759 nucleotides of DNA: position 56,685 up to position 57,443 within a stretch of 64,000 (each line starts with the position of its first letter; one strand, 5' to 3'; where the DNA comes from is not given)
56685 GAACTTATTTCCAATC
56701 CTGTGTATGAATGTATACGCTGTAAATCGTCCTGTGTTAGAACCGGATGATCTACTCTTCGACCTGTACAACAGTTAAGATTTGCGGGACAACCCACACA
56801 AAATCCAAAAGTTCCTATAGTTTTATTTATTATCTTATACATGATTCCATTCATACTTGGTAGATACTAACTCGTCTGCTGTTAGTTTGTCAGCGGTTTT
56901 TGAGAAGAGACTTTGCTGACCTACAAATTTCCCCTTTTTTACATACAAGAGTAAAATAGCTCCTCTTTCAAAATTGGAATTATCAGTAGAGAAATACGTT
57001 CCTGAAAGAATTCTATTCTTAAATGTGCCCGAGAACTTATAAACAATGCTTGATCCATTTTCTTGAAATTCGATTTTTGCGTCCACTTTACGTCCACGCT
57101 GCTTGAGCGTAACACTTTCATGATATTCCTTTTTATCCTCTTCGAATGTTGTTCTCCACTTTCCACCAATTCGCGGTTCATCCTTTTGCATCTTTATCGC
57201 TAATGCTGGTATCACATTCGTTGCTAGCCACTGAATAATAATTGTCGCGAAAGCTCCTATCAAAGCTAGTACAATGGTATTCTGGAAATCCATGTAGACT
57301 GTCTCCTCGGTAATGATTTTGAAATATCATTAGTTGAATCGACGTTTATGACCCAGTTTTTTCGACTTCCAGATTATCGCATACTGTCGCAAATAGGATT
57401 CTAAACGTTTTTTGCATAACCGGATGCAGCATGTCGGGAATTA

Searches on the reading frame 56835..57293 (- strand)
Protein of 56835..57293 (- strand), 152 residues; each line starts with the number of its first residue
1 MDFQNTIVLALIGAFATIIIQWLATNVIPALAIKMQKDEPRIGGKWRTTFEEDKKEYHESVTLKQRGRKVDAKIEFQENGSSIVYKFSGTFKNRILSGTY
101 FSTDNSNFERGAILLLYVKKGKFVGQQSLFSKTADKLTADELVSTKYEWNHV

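Call 49: find_encoding_contigs(protein=window:56835-57293:-, flank=1000, max_places=10)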
Protein window:56835-57293:- (152 aa): no gene with exactly this product is on record in the collection.
